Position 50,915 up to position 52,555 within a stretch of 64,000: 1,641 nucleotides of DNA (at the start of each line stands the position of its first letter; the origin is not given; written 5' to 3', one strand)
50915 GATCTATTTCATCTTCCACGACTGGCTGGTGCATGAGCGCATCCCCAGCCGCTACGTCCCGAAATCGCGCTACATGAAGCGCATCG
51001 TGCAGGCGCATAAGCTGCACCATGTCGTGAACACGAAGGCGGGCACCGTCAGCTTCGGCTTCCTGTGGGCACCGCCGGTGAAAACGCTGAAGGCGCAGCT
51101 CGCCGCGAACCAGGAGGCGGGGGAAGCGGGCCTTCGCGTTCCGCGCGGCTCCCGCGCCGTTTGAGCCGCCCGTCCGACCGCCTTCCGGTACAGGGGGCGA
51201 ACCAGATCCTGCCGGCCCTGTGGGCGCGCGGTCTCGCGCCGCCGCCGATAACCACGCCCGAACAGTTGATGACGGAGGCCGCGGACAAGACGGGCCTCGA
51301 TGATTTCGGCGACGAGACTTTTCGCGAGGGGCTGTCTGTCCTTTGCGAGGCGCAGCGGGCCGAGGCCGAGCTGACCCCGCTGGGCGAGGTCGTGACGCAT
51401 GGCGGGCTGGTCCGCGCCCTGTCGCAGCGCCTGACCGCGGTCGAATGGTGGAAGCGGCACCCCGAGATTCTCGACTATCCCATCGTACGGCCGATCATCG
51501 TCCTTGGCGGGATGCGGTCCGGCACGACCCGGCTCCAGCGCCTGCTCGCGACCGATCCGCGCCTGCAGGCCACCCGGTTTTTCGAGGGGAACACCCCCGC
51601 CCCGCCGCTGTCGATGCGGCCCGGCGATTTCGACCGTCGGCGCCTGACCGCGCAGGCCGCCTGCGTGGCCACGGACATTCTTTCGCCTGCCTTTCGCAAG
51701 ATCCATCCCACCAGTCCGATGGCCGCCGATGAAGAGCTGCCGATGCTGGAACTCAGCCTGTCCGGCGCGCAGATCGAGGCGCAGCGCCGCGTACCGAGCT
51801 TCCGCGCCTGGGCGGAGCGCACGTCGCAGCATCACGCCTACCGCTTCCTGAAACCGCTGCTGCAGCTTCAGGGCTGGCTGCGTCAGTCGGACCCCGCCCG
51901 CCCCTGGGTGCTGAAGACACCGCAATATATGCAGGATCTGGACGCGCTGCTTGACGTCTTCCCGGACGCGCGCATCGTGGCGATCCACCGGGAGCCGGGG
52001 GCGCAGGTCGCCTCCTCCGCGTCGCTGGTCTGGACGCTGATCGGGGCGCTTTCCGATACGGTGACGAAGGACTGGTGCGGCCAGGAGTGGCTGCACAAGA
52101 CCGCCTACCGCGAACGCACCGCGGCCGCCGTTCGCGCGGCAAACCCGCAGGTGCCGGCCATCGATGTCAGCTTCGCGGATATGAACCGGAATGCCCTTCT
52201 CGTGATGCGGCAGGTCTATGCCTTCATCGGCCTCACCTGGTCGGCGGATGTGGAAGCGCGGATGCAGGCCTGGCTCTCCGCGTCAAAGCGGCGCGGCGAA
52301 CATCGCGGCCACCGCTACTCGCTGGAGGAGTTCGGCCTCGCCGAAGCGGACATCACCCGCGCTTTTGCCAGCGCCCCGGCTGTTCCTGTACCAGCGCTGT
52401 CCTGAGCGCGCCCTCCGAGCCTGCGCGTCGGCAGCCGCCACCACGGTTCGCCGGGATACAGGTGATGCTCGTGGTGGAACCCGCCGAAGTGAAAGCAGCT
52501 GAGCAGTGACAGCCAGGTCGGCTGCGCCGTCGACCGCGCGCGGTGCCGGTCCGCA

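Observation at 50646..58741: Carotenoid cluster with an embedded PAPS-type sulfotransferase: candidate pathway for sulfated keto-hydroxy carotenoids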

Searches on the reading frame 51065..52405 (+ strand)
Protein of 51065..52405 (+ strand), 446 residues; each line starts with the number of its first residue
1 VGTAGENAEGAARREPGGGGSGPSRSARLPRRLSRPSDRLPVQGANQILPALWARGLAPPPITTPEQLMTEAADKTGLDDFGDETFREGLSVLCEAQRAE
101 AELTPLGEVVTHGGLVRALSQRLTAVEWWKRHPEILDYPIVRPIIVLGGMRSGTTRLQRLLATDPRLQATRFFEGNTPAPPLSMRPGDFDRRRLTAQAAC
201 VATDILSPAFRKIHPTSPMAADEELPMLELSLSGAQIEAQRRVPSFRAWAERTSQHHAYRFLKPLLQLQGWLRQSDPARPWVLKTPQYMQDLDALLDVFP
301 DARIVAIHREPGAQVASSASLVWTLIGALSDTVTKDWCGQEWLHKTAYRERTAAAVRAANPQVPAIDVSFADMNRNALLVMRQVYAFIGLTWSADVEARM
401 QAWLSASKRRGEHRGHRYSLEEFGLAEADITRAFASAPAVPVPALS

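Call 3: search_protein_families(library=pfam, proteins=[window:51065-52405:+], max_evalue=0.01)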
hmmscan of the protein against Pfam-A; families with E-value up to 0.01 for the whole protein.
window:51065-52405:+ (446 aa): 1 family
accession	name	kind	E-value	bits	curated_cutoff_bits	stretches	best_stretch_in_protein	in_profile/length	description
PF13469.12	Sulfotransfer_3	-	2.5e-29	103.5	27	1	143-393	1-215/216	Sulfotransferase family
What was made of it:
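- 51161..52405 (+): Stf1-type PAPS-dependent sulfotransferase, 414 aa, TTG start. Candidate xanthophyll 3-O-sulfotransferase. PF13469 E=2.5e-29 (call 3).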

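Call 4: search_protein_families(library=ncbifam, proteins=[window:51065-52405:+], max_evalue=0.01)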
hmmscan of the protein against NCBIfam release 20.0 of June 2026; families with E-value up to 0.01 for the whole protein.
window:51065-52405:+ (446 aa): 0 families

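Call 10: find_homologous_proteins(query=window:51161-52405:+, max_evalue=0.00001)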
Query window:51161-52405:+ (414 aa): 1430 proteins with E <= 0.00001 among 8000 candidates; the best 120 are listed.
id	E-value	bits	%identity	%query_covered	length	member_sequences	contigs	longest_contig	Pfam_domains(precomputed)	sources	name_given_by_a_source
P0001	7.2e-275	929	100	100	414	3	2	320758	PF13469.13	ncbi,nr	ncbi:MAG: sulfotransferase [Pacificimonas sp.]|nr:sulfotransferase [Pacificimonas sp.]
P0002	4.6e-169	581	66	95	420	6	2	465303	PF13469.13,PF00685.34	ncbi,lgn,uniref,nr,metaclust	ncbi:sulfotransferase family protein [Pacificimonas flava]|uniref:Sulfotransferase n=1 Tax=Pacificim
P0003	2.5e-164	565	65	95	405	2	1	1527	PF13469.13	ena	-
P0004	1.1e-162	560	66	94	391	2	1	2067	PF13469.13,PF00685.34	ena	-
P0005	3.4e-158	545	68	89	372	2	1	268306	PF13469.13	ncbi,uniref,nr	ncbi:hypothetical protein B5C34_14775 [Pacificimonas flava]|uniref:Sulfotransferase n=2 Tax=Pacifici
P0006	4.4e-109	383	52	94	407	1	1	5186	PF13469.13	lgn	-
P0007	3.5e-107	377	49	94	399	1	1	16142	PF13469.13,PF00685.34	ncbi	ncbi:MAG: sulfotransferase [Pacificimonas sp.]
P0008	4.9e-107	377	50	93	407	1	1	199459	PF13469.13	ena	-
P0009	1.5e-105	372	48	97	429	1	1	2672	PF13469.13,PF00685.34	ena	-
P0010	3.7e-104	367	47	93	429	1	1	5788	PF13469.13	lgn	-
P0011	9.6e-104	366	47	96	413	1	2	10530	PF13469.13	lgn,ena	-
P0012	5.8e-103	363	45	100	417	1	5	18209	PF13469.13,PF00685.34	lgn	-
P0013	6.6e-103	363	49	95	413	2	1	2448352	PF13469.13,PF00685.34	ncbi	ncbi:sulfotransferase family protein [Pacificimonas sp. ICDLI1SI03]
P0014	1.9e-102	362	47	96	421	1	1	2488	PF13469.13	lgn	-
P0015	6.3e-102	360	47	94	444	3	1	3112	PF13469.13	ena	-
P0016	9.6e-102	359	49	94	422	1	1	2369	PF13469.13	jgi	jgi:hypothetical protein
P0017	1.5e-101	359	48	96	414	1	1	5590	PF13469.13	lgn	-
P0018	2.6e-101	358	48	95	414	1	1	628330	PF13469.13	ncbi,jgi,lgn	jgi:hypothetical protein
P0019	2.8e-101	358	48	94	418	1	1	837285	PF13469.13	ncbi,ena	-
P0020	3.0e-101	358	48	96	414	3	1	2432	PF13469.13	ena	-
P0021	3.9e-100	354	48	93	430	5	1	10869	PF13469.13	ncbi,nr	ncbi:MAG: sulfotransferase [Sphingomonas bacterium]|nr:sulfotransferase [Sphingomonas bacterium]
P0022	9.1e-100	353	47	95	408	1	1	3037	PF13469.13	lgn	-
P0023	9.8e-100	353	47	96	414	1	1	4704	PF13469.13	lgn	-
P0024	1.7e-99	352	47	95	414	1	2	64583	PF13469.13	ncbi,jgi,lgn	jgi:hypothetical protein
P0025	1.8e-99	352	48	96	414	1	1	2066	PF13469.13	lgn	-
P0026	4.3e-99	351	46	95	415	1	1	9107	PF13469.13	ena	-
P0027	5.6e-99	350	47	96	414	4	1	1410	PF13469.13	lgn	-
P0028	1.1e-98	349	46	97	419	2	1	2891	PF13469.13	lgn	-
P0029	1.5e-98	349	47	96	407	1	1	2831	PF13469.13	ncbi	-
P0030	1.7e-98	349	48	96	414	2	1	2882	PF13469.13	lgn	-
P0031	2.5e-98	348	47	96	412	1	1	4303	PF13469.13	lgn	-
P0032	6.4e-98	347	46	96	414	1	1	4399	PF13469.13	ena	-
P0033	8.7e-98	346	48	96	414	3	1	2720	PF13469.13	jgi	jgi:hypothetical protein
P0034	1.9e-97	345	46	94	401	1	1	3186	PF13469.13,PF00685.34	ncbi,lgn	ncbi:MAG: sulfotransferase [Pacificimonas sp.]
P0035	2.8e-97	345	47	96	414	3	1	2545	PF13469.13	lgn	-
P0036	2.9e-97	345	47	94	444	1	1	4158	PF13469.13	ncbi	-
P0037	5.0e-97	344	48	92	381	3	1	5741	PF13469.13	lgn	-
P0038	8.2e-97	343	47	96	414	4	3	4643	PF13469.13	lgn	-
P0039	1.5e-96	342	46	96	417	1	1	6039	PF13469.13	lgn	-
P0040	3.2e-96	341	47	96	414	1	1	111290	PF13469.13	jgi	-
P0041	3.4e-96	341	46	96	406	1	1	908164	PF13469.13,PF00685.34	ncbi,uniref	ncbi:sulfotransferase family protein [Sphingoaurantiacus capsulatus]|uniref:Sulfotransferase family 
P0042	6.0e-96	340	46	95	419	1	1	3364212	PF13469.13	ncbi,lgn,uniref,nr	ncbi:sulfotransferase family protein [Sandaracinobacteroides saxicola]|uniref:Sulfotransferase n=1 T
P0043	1.6e-95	339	44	97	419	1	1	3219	PF13469.13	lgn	-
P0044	5.9e-95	337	47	98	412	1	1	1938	PF13469.13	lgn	-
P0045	1.0e-94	336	46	96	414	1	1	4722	PF13469.13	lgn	-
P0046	2.0e-94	335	46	93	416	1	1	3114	PF13469.13,PF00685.34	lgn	-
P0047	2.0e-94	335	46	95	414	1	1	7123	PF13469.13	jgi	jgi:hypothetical protein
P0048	2.4e-94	335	47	98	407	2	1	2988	PF13469.13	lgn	-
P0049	4.2e-94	334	45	96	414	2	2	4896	PF13469.13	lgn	-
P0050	6.3e-94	334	45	96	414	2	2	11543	PF13469.13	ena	-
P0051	1.1e-93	333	45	94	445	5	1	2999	PF13469.13,PF00685.34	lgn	-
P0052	1.4e-93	332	46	93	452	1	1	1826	PF13469.13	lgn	-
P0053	1.8e-93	332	47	96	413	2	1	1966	PF13469.13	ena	-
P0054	3.3e-93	331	44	93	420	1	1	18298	PF13469.13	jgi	jgi:hypothetical protein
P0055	7.8e-93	330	48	94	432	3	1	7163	PF13469.13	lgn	-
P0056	1.9e-92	329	46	94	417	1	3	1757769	PF13469.13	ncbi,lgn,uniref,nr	ncbi:sulfotransferase family protein [Sphingomonas desiccabilis]|uniref:Sulfotransferase n=1 Tax=Sph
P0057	2.0e-92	329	45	96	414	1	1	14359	PF13469.13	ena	-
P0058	2.6e-92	328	48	93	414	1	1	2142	PF13469.13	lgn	-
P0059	2.6e-92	328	45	97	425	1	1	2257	PF13469.13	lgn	-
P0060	2.8e-92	328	43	95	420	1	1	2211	PF13469.13,PF00685.34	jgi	jgi:hypothetical protein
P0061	3.2e-92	328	47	94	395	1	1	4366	PF13469.13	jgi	jgi:hypothetical protein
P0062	4.6e-92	327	47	95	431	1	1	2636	PF13469.13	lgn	-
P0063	7.8e-92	327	45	96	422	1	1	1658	PF13469.13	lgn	-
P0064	9.0e-92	326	45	96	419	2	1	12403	PF13469.13,PF00685.34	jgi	-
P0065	1.8e-91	325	45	93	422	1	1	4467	PF13469.13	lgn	-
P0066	2.4e-91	325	48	94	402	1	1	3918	PF13469.13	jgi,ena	jgi:hypothetical protein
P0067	2.4e-91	325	45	94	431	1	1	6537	PF13469.13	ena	-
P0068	2.7e-91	325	46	94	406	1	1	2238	PF13469.13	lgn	-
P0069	6.6e-91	324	44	95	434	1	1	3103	PF13469.13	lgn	-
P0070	2.1e-90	322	43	94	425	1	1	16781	PF13469.13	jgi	jgi:hypothetical protein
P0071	3.0e-90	321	47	94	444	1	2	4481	PF13469.13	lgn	-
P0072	3.1e-90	321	45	95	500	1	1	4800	PF13469.13,PF00685.34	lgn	-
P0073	5.0e-90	321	48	93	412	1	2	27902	PF13469.13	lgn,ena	-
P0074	5.4e-90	321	45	94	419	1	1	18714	PF13469.13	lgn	-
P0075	7.5e-90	320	46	94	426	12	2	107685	PF13469.13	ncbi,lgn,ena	-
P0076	8.6e-90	320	43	93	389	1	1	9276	PF13469.13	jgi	jgi:hypothetical protein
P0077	1.0e-89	320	46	95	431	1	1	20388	PF13469.13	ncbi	-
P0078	1.2e-89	319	45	95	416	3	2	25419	PF13469.13,PF00685.34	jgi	jgi:hypothetical protein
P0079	1.3e-89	319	44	93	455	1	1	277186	PF13469.13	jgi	jgi:hypothetical protein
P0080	1.5e-89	319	45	95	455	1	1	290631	PF13469.13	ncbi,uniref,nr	ncbi:sulfotransferase [Novosphingobium sp. PC22D]|uniref:sulfotransferase family protein n=1 Tax=Nov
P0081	2.6e-89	318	46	95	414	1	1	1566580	PF13469.13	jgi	jgi:hypothetical protein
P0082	2.8e-89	318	45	95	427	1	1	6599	PF13469.13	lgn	-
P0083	3.0e-89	318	46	93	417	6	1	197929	PF13469.13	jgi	jgi:hypothetical protein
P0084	4.5e-89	318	48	86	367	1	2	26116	PF13469.13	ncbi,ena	-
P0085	5.0e-89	317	43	95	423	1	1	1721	PF13469.13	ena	-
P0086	7.5e-89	317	45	93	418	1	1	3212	PF13469.13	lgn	-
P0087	1.2e-88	316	47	93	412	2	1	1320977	PF13469.13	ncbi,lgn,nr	ncbi:sulfotransferase family protein [Sphingomonas jatrophae]|nr:sulfotransferase [Sphingomonas jatr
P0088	1.9e-88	315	43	96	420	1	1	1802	PF13469.13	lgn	-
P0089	2.0e-88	315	46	95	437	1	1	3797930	PF13469.13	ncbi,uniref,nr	ncbi:sulfotransferase family protein [Sphingomonas sp. S2-65]|uniref:sulfotransferase family protein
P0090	4.9e-88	314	43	96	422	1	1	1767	PF13469.13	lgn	-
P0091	8.5e-88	313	47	84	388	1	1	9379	PF13469.13,PF00685.34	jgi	-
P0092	9.6e-88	313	46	93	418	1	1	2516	PF13469.13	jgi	jgi:hypothetical protein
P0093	9.9e-88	313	46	92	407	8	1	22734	PF13469.13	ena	-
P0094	1.4e-87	313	44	95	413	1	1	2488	PF13469.13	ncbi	-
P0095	1.4e-87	313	46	92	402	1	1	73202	PF13469.13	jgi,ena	jgi:hypothetical protein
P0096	1.7e-87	312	41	97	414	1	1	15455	PF13469.13,PF00685.34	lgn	-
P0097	1.7e-87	312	48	91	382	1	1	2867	PF13469.13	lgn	-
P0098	1.9e-87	312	45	95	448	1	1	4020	PF13469.13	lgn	-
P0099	1.9e-87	312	42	94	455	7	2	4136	PF13469.13,PF00685.34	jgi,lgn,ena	-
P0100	2.0e-87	312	44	96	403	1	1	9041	PF13469.13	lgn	-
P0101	2.1e-87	312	45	95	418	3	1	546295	PF13469.13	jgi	jgi:hypothetical protein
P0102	2.2e-87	312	44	94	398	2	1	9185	PF13469.13,PF00685.34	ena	-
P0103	2.8e-87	312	45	91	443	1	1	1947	PF13469.13,PF00685.34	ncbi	-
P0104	3.1e-87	311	45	96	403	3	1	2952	PF13469.13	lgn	-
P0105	3.6e-87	311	45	96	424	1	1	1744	PF13469.13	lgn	-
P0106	3.9e-87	311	45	94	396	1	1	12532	PF13469.13,PF00685.34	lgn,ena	-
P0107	4.8e-87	311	45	94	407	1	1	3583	PF13469.13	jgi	jgi:hypothetical protein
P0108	5.2e-87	311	46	94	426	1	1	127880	PF13469.13,PF00685.34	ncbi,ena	-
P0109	5.3e-87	311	48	86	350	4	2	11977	PF13469.13,PF00685.34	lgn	-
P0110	6.9e-87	310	45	95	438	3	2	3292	PF13469.13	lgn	-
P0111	7.8e-87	310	44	98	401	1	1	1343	PF13469.13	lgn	-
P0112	9.6e-87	310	44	92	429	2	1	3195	PF13469.13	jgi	jgi:hypothetical protein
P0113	1.1e-86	310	45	95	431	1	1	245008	PF13469.13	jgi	jgi:hypothetical protein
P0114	1.1e-86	310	45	98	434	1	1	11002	PF13469.13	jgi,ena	jgi:hypothetical protein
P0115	1.2e-86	310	44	92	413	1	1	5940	PF13469.13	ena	-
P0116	1.2e-86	310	43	95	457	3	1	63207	PF13469.13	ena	-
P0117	1.3e-86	309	44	96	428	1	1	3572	PF13469.13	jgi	jgi:hypothetical protein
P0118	1.5e-86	309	45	95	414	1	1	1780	PF13469.13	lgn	-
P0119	1.9e-86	309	45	89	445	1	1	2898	PF13469.13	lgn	-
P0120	2.3e-86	309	44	95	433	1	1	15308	PF13469.13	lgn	-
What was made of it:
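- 51161..52405 (+): Identical to NCBI P0001 (call 10).
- Checked: NCBI annotates the identical 414-aa protein (P0001, call 10).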

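Call 11: find_encoding_contigs(protein=P0002, flank=10000, max_places=3)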
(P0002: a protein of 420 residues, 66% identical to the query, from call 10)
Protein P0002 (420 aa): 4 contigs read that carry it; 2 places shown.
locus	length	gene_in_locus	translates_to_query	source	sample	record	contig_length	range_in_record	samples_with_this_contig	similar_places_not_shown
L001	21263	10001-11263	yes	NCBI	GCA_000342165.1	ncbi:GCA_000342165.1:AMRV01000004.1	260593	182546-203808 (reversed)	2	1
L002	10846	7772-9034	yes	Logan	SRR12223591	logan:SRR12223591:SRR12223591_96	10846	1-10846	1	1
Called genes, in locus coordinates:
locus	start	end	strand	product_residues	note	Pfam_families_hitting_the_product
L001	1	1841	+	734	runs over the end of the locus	PF00270:DEAD (faint), PF04851:ResIII, PF17757:UvrB_inter, PF27431:UvrB_3rd, PF00271:Helicase_C, PF12344:UvrB, PF02151:UVR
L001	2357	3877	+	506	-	PF00450:Peptidase_S10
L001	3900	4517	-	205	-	-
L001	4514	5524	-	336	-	PF00561:Abhydrolase_1, PF12146:Hydrolase_4, PF12697:Abhydrolase_6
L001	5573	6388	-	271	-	-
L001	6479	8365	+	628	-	PF00916:Sulfate_transp, PF01740:STAS, PF13466:STAS_2 (faint)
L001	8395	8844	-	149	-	-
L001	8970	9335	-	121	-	-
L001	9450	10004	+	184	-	PF04116:FA_hydroxylase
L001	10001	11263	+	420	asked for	PF00685:Sulfotransfer_1 (faint), PF13469:Sulfotransfer_3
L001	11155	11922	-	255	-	PF00487:FA_desaturase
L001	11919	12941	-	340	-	PF00494:SQS_PSY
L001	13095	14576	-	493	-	PF00070:Pyr_redox (faint), PF00890:FAD_binding_2 (faint), PF01266:DAO, PF01593:Amino_oxidase, PF05834:Lycopene_cycl (faint), PF07992:Pyr_redox_2 (weak), PF13450:NAD_binding_8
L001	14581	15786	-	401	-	PF05834:Lycopene_cycl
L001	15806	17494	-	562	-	PF03571:Peptidase_M49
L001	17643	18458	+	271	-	PF04116:FA_hydroxylase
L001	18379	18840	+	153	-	PF09912:DUF2141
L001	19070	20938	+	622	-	PF13667:ThiC-associated, PF01964:ThiC_Rad_SAM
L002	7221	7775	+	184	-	PF04116:FA_hydroxylase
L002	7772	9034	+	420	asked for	PF00685:Sulfotransfer_1 (faint), PF13469:Sulfotransfer_3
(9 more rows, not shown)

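Call 12: find_encoding_contigs(protein=P0013, flank=10000, max_places=2)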
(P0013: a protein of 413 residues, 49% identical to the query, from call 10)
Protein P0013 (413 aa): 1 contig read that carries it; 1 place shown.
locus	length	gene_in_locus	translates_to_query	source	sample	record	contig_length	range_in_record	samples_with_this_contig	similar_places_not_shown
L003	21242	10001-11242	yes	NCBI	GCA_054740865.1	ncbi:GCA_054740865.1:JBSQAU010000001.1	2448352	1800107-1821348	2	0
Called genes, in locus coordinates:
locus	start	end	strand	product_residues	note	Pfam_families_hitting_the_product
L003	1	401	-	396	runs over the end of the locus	PF00009:GTP_EFTU, PF03144:GTP_EFTU_D2, PF03143:GTP_EFTU_D3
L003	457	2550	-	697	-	PF00009:GTP_EFTU, PF22042:EF-G_D2, PF03144:GTP_EFTU_D2, PF14492:EFG_III, PF16658:RF3_C (faint), PF03764:EFG_IV, PF00679:EFG_C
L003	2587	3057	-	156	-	PF00177:Ribosomal_S7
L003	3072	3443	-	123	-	PF00164:Ribosom_S12_S23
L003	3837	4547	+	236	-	PF00912:Transgly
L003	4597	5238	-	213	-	PF00730:HhH-GPD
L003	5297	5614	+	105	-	PF00111:Fer2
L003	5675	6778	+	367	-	PF06580:His_kinase, PF02518:HATPase_c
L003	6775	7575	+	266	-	PF00072:Response_reg, PF04397:LytTR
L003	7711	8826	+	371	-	PF02771:Acyl-CoA_dh_N, PF02770:Acyl-CoA_dh_M, PF00441:Acyl-CoA_dh_1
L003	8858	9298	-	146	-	-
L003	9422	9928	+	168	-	PF04116:FA_hydroxylase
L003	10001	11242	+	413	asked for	PF00685:Sulfotransfer_1 (weak), PF13469:Sulfotransfer_3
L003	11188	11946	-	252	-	PF00487:FA_desaturase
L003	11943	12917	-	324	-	PF00494:SQS_PSY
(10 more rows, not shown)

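Call 15: find_related_loci(query=A1, collection=genome_contigs, flank=10000)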
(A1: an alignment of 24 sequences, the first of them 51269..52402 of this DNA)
Query A1 (378 aa) in genome_contigs; peptide patterns used: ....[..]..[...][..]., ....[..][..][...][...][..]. (x = any residue, [..] = any of these).
600 stretches matched a pattern (row limit reached: there are more); 529 encode a relative of the query (tblastn E <= 1e-3); the best 80 are kept; 80 distinct loci.
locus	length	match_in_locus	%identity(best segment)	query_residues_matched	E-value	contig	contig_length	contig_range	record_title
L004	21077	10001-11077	68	1-359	1e-158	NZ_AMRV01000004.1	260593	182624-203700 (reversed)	Pacificimonas flava strain JLT2015 contig00004, whole genome shotgun sequence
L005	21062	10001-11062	49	1-362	1e-102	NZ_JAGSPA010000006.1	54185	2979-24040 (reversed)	Pacificimonas pallii strain WHA3 6, whole genome shotgun sequence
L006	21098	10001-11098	49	4-367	1e-99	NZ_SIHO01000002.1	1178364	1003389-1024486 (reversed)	Polymorphobacter arshaanensis strain DJ1R-1 Scaffold2, whole genome shotgun sequence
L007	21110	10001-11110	48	1-362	2e-98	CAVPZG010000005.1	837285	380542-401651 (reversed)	MAG: uncultured Alphaproteobacteria bacterium isolate MFD03250.bin.1.135 genome assembly, contig: contig_3252, whole gen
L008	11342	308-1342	49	11-366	2e-97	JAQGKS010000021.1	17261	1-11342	MAG: Sphingomonas bacterium isolate RYN_517 scaffold_283507, whole genome shotgun sequence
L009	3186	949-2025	46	1-368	4e-98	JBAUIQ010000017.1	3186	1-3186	MAG: Pacificimonas sp. isolate MFD12121_ilm_asm_bin21 k127_16193, whole genome shotgun sequence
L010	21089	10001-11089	48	1-366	1e-91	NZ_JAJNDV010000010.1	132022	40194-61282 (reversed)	Sphingomonas sp. IC-56 NODE_10_length_132022_cov_68.493370, whole genome shotgun sequence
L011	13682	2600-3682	46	1-365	2e-91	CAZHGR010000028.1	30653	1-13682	MAG TPA_asm: uncultured Sphingobium sp. isolate SRP287051_co2_66 genome assembly, contig: NODE_3103_length_30653_cov_28.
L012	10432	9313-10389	43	1-364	6e-89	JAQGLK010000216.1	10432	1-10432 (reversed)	MAG: Sphingomonas bacterium isolate RYN_533 scaffold_1942341, whole genome shotgun sequence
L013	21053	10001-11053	48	8-362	4e-88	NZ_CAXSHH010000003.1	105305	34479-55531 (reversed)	MAG: uncultured Sphingomonas sp. isolate private_VT34_metawrap_bin.4 private_VT34_metawrap_bin.4_3, whole genome shotgun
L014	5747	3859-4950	47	1-366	3e-88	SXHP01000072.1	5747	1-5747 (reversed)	MAG: Sphingomonadales bacterium isolate F1-120-MAGs025 F1-120__c142415, whole genome shotgun sequence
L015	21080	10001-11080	46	7-369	9e-88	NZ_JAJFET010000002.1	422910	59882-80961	Sphingomonas sp. PL-96 NODE_2_length_422910_cov_40.702770, whole genome shotgun sequence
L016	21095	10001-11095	46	3-368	6e-88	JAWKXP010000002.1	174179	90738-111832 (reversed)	MAG: Sphingomonadaceae bacterium isolate ABC1.195 ABC1.195.fa-2, whole genome shotgun sequence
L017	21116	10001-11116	47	1-367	2e-87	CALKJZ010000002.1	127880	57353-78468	MAG: uncultured Sphingomonadaceae bacterium isolate N1_Bin_METABAT__198_1 genome assembly, contig: c_000002394670, whole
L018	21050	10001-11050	49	15-368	3e-87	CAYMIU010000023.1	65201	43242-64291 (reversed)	MAG TPA_asm: uncultured Stakelama sp. isolate SRP090828_co1_38 genome assembly, contig: NODE_65_length_65201_cov_20.6331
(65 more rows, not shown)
